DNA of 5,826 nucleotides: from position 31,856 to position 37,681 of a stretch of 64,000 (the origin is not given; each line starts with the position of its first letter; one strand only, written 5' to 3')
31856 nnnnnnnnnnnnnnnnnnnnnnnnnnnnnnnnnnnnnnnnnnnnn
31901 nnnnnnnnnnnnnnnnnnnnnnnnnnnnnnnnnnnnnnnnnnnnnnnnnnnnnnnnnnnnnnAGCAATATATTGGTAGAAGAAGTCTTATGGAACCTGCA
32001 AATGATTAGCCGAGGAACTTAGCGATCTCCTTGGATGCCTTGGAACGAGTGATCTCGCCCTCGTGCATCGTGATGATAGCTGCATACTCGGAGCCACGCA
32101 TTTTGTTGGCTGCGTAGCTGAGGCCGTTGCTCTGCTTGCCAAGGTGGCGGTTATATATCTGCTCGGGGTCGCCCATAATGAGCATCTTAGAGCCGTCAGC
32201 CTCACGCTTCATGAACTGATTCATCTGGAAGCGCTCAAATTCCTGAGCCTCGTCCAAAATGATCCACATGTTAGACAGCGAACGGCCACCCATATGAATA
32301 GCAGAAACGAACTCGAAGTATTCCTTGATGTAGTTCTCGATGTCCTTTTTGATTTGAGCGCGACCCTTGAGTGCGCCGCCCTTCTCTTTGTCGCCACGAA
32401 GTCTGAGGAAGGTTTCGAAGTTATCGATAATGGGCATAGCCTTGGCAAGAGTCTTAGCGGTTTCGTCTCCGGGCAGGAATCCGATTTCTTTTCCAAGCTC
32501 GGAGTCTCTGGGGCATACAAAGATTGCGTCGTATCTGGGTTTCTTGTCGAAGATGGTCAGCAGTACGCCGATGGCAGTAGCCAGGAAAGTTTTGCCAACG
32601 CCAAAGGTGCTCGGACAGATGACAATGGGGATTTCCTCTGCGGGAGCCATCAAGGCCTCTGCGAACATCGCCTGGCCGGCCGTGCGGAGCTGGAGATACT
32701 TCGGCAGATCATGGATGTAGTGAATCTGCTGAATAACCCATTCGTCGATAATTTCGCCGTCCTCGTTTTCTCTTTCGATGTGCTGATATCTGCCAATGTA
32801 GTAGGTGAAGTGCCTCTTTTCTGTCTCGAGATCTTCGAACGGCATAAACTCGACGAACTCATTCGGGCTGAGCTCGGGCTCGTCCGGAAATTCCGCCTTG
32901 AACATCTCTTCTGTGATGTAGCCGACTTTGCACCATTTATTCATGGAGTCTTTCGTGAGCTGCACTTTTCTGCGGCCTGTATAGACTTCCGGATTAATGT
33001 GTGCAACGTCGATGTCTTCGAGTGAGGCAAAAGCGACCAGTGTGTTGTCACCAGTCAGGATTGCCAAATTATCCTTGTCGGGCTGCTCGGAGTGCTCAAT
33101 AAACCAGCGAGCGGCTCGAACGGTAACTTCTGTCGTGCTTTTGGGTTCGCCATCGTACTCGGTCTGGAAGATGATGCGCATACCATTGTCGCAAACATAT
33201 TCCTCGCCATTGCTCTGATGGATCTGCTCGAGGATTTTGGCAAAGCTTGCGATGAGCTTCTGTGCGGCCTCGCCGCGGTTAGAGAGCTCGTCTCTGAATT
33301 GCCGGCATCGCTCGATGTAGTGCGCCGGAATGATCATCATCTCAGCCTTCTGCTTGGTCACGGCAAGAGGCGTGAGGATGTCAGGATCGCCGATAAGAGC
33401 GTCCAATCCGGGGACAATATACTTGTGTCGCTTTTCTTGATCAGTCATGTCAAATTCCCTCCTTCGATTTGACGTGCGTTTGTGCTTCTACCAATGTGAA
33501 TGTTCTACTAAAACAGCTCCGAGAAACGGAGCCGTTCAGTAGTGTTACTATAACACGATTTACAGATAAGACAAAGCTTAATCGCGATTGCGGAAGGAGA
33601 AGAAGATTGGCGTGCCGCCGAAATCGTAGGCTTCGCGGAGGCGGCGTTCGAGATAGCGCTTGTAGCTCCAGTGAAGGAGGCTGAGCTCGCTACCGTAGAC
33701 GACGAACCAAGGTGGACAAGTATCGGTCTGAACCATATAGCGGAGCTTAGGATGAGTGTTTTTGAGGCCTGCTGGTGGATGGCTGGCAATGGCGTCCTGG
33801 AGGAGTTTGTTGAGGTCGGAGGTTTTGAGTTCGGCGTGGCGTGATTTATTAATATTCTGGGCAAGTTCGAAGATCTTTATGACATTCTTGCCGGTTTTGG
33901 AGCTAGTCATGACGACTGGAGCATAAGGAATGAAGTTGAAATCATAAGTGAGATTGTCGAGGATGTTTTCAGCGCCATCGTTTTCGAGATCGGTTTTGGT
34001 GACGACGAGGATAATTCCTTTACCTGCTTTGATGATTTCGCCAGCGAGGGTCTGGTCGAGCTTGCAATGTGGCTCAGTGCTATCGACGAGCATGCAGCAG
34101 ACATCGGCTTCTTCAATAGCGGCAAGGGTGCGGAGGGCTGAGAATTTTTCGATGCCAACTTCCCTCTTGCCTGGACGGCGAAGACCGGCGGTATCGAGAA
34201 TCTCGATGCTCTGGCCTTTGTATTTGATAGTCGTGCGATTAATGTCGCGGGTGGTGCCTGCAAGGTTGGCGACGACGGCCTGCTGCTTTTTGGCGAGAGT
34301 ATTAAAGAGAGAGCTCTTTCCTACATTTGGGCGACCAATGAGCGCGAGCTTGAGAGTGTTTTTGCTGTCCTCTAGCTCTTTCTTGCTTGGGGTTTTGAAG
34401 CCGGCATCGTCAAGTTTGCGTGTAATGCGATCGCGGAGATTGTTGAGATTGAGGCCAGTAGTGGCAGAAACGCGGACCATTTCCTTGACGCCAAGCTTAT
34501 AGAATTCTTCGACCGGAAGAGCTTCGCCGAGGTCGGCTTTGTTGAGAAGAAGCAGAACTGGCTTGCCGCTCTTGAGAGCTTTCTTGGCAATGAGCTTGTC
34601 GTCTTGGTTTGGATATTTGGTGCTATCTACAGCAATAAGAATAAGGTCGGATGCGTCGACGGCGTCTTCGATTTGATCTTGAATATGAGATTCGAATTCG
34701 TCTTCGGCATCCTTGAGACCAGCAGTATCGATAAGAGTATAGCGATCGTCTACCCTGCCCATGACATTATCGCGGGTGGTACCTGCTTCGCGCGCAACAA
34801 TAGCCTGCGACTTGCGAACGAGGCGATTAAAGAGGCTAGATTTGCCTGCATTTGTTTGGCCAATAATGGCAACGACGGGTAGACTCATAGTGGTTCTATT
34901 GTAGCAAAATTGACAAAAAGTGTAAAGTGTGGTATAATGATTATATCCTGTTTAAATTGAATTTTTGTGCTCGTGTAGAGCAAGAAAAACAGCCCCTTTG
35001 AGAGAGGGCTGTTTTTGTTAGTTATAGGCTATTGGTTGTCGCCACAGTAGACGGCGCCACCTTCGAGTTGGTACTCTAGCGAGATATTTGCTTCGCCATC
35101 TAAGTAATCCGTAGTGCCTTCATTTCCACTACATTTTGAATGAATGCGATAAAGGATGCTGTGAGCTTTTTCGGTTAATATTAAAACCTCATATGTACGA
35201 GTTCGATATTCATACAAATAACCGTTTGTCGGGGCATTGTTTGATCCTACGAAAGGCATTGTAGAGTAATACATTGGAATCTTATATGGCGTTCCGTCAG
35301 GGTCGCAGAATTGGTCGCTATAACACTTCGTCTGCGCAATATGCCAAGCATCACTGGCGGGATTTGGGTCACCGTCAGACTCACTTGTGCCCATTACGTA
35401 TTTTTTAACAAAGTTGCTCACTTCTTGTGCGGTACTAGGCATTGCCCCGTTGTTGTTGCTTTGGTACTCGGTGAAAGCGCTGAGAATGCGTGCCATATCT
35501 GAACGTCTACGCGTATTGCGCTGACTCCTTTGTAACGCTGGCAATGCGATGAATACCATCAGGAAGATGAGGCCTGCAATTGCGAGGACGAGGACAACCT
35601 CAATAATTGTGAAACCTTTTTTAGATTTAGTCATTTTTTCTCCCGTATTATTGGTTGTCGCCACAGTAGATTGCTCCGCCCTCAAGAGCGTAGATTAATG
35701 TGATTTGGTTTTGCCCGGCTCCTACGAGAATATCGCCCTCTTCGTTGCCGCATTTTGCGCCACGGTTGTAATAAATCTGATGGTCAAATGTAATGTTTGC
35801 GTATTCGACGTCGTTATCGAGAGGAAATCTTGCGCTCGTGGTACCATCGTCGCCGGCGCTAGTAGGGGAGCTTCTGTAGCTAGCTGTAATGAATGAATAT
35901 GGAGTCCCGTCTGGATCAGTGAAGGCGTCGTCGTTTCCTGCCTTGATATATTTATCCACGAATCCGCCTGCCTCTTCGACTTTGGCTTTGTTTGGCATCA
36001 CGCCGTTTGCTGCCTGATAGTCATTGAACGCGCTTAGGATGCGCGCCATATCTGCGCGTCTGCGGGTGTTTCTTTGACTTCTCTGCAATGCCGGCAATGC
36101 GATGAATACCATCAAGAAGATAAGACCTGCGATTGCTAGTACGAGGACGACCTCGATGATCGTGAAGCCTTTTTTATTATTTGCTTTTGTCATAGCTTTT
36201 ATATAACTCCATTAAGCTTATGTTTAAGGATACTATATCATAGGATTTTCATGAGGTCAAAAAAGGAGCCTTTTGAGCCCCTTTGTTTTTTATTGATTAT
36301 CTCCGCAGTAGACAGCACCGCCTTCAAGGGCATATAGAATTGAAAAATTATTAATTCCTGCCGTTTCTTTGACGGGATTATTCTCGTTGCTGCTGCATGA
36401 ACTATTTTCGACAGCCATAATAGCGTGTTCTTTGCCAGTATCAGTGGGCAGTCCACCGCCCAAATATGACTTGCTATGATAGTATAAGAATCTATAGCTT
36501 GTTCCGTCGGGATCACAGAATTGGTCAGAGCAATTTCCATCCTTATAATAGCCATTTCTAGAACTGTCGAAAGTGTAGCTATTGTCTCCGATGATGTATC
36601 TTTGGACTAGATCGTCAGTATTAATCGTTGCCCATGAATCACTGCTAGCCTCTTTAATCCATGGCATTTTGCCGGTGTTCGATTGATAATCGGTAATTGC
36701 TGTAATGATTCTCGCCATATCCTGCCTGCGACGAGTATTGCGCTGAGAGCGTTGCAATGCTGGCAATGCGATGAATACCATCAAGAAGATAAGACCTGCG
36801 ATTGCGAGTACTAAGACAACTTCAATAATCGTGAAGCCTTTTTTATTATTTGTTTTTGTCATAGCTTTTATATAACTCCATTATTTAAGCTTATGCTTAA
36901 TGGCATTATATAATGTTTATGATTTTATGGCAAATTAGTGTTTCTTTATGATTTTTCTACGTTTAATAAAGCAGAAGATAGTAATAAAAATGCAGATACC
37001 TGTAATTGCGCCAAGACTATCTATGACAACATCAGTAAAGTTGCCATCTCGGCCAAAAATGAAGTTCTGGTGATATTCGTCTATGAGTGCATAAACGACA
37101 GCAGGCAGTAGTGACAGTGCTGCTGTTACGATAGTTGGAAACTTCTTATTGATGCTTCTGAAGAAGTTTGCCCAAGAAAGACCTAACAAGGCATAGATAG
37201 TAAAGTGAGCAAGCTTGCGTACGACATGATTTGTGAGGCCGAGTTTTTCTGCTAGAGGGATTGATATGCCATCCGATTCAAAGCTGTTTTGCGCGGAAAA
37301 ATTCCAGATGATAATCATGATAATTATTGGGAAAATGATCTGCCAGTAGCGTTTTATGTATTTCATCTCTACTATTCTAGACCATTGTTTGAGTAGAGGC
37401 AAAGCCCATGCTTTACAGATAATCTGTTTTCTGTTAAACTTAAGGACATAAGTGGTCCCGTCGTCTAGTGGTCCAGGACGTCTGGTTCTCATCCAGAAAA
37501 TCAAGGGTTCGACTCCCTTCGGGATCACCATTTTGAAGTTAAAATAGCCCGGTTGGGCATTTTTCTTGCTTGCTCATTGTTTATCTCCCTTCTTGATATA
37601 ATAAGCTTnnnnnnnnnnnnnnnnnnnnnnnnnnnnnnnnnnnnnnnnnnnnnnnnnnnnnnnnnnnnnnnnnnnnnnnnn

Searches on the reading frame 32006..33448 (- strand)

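Call 52: search_protein_families(library=pfam, proteins=[window:32006-33448:-], max_evalue=0.001)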
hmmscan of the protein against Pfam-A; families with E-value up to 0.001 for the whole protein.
window:32006-33448:- (480 aa): 2 families
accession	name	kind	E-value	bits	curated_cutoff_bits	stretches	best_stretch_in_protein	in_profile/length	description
PF02562.22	PhoH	-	6.1e-31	107.9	27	1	253-477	3-202/205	PhoH-like protein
PF13245.12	AAA_19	-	8.1e-05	23.2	25.1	1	283-431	21-129/134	AAA domain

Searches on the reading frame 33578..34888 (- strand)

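Call 52: search_protein_families(library=pfam, proteins=[window:33578-34888:-], max_evalue=0.001)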
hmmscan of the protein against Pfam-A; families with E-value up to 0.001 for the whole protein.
window:33578-34888:- (436 aa): 16 families
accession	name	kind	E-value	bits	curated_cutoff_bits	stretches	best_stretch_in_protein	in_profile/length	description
PF01926.29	MMR_HSR1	-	1.3e-52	177.1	21.9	2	181-298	2-113/113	50S ribosome-binding GTPase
PF02421.24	FeoB_N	-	6.2e-25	88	27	2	180-339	2-152/156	Ferrous iron transport protein B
PF14714.11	KH_dom-like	-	2.5e-24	85.8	27.3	1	354-433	2-81/81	KH-domain-like of EngA bacterial GTPase enzymes, C-terminal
PF00009.33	GTP_EFTU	-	4e-17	62.9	26.5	1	210-344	53-183/188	Elongation factor Tu GTP binding domain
PF03193.22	RsgA_GTPase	-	4.1e-13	49.9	30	0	5-61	108-171/174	RsgA GTPase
PF00350.29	Dynamin_N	-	8.5e-12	45.8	27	0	6-27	1-22/168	Dynamin family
PF00071.28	Ras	-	1.1e-10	41.7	21.6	1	180-343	1-156/162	Ras family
PF08477.19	Roc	-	6.5e-09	36.5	27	0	180-238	1-68/119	Ras of Complex, Roc, domain of DAPkinase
PF10662.15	PduV-EutP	-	2.1e-08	34.5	21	1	183-306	6-106/143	Ethanolamine utilisation - propanediol utilisation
PF04548.22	AIG1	-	7e-08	32.5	27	0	180-248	2-71/212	AIG1 family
PF09439.16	SRPRB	-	1.8e-07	31.2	25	0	4-94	4-87/178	Signal recognition particle receptor beta subunit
PF00005.33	ABC_tran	-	8.8e-06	26.8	25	0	180-231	13-64/137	ABC transporter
PF13401.12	AAA_22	-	1.5e-05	25.7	27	0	5-88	7-91/130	AAA domain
PF16897.10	MMR_HSR1_Xtn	-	5.6e-05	23.5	35.2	1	110-160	57-105/106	C-terminal region of MMR_HSR1 domain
PF00025.27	Arf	-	8.1e-05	22.6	22.3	0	8-133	19-141/174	ADP-ribosylation factor family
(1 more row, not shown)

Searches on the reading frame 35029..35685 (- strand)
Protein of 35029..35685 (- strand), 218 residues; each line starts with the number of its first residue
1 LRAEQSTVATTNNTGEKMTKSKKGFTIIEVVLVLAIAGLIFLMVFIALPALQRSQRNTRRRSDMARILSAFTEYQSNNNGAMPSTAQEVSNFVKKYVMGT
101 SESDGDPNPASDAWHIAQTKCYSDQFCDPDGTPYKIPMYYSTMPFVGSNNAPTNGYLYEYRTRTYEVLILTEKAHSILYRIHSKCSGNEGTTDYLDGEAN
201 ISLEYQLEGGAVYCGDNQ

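Call 52: search_protein_families(library=pfam, proteins=[window:35029-35685:-], max_evalue=0.001)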
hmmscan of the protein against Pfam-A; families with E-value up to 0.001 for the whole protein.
window:35029-35685:- (218 aa): 1 family
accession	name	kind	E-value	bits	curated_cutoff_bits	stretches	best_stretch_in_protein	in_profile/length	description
PF07963.17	N_methyl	-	2.1e-05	24.4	21.2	1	20-45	2-27/27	Prokaryotic N-terminal methylation motif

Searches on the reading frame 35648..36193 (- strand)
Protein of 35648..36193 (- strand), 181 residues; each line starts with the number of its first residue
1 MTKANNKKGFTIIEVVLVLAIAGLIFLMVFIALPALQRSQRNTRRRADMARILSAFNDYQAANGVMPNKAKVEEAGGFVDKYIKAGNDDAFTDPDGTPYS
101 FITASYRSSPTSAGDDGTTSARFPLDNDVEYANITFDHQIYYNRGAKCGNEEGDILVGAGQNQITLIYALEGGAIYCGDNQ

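Call 52: search_protein_families(library=pfam, proteins=[window:35648-36193:-], max_evalue=0.001)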
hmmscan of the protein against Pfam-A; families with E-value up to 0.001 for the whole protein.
window:35648-36193:- (181 aa): 1 family
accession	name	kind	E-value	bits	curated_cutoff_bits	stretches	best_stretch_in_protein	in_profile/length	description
PF07963.17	N_methyl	-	4e-06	26.6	21.2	1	5-30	2-27/27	Prokaryotic N-terminal methylation motif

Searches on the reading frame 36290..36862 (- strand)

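Call 52: search_protein_families(library=pfam, proteins=[window:36290-36862:-], max_evalue=0.001)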
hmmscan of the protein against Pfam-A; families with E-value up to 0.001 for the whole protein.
window:36290-36862:- (190 aa): 1 family
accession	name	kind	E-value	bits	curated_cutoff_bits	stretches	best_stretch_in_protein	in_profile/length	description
PF07963.17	N_methyl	-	3.5e-06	26.8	21.2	1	5-30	2-27/27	Prokaryotic N-terminal methylation motif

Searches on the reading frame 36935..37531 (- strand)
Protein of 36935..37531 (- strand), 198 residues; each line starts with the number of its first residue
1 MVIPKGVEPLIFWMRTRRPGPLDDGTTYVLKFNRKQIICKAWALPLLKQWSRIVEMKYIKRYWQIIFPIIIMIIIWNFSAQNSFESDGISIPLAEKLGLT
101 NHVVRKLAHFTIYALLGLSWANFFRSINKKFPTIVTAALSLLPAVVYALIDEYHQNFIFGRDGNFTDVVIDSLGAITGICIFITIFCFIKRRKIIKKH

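Call 52: search_protein_families(library=pfam, proteins=[window:36935-37531:-], max_evalue=0.001)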
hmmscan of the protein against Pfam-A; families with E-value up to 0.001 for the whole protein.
window:36935-37531:- (198 aa): 1 family
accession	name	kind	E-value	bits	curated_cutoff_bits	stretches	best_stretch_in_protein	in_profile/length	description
PF04892.17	VanZ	-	5.5e-15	56.5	30.1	1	66-184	3-124/126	VanZ like family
